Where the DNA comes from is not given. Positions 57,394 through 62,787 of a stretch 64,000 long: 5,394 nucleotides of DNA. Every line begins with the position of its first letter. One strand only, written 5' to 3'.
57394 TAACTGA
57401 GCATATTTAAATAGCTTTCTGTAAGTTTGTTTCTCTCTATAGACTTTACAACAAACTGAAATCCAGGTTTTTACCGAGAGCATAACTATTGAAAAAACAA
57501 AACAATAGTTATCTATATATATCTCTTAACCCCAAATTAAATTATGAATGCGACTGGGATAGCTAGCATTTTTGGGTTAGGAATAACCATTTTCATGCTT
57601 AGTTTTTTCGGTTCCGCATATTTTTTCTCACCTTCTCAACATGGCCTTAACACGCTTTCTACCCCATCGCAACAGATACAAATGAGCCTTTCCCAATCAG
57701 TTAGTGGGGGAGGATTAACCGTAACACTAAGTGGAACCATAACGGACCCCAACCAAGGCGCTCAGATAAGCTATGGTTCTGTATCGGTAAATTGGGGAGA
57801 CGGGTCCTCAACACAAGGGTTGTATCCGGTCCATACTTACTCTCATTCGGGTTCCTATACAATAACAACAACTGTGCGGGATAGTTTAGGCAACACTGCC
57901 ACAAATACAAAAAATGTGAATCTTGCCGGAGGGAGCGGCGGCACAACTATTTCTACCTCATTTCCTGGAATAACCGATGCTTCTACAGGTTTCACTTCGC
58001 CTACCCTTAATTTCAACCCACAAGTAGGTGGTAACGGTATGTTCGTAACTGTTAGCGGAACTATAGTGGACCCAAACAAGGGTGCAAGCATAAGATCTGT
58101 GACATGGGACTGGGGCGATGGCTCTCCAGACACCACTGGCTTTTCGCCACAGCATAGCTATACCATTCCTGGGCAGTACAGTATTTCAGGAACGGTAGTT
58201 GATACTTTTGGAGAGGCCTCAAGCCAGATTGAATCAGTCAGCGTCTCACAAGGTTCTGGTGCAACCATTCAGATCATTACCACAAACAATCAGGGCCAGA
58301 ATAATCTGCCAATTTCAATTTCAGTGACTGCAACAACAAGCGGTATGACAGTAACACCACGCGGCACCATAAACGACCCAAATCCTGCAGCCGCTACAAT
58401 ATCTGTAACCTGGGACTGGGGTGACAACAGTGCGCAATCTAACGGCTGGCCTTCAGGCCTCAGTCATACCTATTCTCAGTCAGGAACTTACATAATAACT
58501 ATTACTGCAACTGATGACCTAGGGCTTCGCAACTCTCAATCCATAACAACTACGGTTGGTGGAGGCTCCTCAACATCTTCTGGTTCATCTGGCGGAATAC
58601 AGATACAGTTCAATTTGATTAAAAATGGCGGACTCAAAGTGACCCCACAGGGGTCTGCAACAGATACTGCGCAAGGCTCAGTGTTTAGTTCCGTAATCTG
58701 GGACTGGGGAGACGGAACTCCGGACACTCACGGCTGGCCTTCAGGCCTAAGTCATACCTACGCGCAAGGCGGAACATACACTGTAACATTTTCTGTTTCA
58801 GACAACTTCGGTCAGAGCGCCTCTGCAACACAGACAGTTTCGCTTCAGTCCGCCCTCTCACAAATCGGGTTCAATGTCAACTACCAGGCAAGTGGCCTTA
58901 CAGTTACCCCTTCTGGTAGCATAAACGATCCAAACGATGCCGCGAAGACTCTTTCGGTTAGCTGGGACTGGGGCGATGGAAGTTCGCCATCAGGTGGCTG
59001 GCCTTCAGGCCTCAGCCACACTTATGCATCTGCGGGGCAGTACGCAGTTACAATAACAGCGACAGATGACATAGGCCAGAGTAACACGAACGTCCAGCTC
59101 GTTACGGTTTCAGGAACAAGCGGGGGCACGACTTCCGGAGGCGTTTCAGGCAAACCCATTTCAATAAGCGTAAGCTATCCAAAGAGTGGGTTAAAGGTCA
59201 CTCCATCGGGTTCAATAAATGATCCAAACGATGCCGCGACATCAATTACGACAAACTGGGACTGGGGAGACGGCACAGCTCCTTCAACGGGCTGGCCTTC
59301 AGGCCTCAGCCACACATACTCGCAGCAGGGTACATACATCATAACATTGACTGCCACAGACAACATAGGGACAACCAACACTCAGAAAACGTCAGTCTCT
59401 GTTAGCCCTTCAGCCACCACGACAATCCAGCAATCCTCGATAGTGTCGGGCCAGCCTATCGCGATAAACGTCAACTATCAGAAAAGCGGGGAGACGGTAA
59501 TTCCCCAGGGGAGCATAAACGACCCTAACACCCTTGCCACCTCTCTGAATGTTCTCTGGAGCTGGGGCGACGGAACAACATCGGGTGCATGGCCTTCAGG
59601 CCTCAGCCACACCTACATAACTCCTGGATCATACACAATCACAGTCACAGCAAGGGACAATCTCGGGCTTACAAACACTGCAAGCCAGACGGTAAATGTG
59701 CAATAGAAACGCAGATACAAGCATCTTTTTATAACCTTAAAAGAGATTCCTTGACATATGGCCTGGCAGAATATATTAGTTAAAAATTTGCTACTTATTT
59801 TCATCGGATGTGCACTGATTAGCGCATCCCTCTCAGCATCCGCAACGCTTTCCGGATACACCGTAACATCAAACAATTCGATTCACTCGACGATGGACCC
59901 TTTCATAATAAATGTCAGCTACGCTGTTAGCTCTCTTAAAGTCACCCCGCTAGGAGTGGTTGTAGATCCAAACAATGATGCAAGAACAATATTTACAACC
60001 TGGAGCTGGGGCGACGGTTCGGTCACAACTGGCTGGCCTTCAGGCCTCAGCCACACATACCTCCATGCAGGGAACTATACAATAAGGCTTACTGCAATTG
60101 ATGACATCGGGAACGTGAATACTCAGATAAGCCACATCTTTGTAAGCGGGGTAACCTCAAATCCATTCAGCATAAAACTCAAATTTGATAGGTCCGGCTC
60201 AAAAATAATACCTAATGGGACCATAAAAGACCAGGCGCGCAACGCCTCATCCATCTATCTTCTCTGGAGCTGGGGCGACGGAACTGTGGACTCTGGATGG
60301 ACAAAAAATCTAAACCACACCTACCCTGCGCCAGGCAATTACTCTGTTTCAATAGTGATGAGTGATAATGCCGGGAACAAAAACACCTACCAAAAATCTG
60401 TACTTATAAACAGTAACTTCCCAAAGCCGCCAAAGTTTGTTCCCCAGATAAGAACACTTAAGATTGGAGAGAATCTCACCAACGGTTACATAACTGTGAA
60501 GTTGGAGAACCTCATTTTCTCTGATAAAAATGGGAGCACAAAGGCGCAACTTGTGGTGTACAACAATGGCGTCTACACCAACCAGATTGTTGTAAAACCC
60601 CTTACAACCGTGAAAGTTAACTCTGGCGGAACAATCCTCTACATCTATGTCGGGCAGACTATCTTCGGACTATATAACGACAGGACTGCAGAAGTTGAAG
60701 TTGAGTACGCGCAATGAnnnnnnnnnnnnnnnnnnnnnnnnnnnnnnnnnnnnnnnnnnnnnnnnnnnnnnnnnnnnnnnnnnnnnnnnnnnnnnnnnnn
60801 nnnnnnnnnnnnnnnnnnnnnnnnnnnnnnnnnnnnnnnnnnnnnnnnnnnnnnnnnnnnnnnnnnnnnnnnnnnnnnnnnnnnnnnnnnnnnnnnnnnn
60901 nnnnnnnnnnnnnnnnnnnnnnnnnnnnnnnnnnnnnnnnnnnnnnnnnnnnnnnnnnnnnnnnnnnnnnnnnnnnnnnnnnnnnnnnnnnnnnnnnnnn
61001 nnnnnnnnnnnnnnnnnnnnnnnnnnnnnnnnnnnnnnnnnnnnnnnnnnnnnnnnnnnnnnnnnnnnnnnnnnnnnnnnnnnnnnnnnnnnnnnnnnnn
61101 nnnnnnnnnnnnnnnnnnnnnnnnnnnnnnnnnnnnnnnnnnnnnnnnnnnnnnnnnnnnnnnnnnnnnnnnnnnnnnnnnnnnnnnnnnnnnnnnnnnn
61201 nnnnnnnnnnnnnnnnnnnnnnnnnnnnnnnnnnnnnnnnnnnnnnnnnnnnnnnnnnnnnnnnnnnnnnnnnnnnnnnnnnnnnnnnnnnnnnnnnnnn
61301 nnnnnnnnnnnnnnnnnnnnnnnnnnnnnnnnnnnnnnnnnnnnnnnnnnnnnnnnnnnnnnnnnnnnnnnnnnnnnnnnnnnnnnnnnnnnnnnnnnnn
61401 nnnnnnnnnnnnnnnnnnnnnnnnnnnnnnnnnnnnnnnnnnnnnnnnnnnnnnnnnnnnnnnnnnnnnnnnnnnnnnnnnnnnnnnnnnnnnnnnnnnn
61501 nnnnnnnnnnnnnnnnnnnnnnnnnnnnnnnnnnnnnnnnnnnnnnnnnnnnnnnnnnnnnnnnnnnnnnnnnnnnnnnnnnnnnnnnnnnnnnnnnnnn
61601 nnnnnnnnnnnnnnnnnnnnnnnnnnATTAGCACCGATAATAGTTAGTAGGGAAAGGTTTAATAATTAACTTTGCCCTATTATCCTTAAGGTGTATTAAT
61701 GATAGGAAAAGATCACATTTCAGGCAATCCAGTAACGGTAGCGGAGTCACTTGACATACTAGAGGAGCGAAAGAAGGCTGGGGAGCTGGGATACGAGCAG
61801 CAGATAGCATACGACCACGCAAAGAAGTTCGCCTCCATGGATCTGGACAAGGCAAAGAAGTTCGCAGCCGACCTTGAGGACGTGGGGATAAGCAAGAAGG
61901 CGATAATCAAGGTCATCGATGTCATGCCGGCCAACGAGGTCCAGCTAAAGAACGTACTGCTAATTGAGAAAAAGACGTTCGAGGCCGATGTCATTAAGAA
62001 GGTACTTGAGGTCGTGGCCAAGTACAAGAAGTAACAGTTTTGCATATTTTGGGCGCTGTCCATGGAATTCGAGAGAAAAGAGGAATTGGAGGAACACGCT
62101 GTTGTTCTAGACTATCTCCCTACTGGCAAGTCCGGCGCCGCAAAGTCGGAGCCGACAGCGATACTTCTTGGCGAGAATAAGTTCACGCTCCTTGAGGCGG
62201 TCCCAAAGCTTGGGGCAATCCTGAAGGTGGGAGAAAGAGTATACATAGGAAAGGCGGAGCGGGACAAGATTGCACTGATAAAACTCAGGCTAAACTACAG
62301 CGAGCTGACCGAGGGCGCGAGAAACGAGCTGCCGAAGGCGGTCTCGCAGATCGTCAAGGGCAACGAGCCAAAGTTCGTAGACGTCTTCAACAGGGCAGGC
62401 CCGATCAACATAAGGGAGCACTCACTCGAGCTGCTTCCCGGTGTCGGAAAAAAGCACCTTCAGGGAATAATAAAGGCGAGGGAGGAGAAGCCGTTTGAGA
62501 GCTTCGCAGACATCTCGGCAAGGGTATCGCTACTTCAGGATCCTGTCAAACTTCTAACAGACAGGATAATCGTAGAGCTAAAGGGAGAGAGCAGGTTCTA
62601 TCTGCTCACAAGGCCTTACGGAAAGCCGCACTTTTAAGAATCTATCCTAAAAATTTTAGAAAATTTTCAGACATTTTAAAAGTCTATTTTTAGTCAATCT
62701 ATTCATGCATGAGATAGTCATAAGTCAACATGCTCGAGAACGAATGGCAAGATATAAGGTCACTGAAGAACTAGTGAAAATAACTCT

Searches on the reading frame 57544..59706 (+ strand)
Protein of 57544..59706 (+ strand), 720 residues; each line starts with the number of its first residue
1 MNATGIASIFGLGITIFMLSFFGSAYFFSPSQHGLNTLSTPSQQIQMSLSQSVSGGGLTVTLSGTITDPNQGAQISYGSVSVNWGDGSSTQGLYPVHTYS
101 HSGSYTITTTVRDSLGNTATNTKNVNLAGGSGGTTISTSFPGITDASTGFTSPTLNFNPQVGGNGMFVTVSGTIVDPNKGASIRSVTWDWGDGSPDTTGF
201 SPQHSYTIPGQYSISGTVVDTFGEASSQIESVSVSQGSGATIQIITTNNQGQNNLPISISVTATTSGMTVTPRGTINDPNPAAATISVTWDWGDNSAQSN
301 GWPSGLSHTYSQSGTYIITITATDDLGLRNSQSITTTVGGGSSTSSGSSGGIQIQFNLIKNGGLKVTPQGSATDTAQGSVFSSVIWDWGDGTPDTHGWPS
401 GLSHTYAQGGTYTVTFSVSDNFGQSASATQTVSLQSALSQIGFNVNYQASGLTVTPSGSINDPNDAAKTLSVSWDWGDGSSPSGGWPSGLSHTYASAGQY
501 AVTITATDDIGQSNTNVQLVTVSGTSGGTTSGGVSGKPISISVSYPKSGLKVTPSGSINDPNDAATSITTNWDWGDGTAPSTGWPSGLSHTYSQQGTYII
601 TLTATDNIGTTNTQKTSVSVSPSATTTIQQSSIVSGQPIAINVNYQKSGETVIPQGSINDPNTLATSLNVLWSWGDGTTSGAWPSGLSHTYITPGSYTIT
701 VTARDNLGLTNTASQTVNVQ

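Call 64: search_protein_families(library=pfam, proteins=[window:57544-59706:+], max_evalue=0.001)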
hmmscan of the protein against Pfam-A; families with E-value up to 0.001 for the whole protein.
window:57544-59706:+ (720 aa): 9 families
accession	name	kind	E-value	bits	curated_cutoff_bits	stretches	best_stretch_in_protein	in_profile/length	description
PF18911.6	PKD_4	-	6e-72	238.2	27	7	449-521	15-84/85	PKD domain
PF00801.26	PKD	-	1.2e-61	205.1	23.5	7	446-519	5-78/80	PKD domain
PF07495.19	Y_Y_Y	-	6.3e-09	36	26.6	0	688-719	31-62/65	Y_Y_Y domain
PF18981.6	InlK_D3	-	9.5e-09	35.7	25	0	496-519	48-71/75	Internalin K domain (D3/D4)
PF19077.6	Big_13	-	1.7e-08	35.3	27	0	98-122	70-94/102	Bacterial Ig-like domain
PF16403.11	Bact_surface_Ig-like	-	2.4e-06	27.9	27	0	408-433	45-70/71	Bacterial surface protein, Ig-like domain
PF22352.2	K319L-like_PKD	-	2.6e-06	27.8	27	0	541-620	5-84/84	K319L-like, PKD domain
PF08329.16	ChitinaseA_N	-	2.3e-05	24.5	21.2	0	491-528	76-113/133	Chitinase A, N-terminal domain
PF03714.20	PUD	-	6.5e-05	24.2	25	0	671-703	18-50/97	Bacterial pullanase-associated domain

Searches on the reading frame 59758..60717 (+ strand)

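Call 64: search_protein_families(library=pfam, proteins=[window:59758-60717:+], max_evalue=0.001)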
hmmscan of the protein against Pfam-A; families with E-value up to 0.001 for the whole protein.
window:59758-60717:+ (319 aa): 3 families
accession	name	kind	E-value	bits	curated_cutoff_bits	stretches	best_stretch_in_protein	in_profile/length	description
PF18911.6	PKD_4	-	1.6e-18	66.9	27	2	165-211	34-78/85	PKD domain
PF00801.26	PKD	-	3.2e-18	65.9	23.5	2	70-124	24-76/80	PKD domain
PF19077.6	Big_13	-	0.00044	21.1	27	0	159-212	36-94/102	Bacterial Ig-like domain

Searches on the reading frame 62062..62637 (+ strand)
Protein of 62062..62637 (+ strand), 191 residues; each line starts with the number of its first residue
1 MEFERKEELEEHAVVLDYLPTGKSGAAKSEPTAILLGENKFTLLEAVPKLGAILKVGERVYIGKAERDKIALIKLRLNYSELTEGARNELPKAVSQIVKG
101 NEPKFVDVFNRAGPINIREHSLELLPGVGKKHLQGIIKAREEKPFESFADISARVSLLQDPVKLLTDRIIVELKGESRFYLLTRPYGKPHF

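Call 35: find_encoding_contigs(protein=window:62062-62637:+, flank=10000, max_places=1)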
Protein window:62062-62637:+ (191 aa): no gene with exactly this product is on record in the collection.
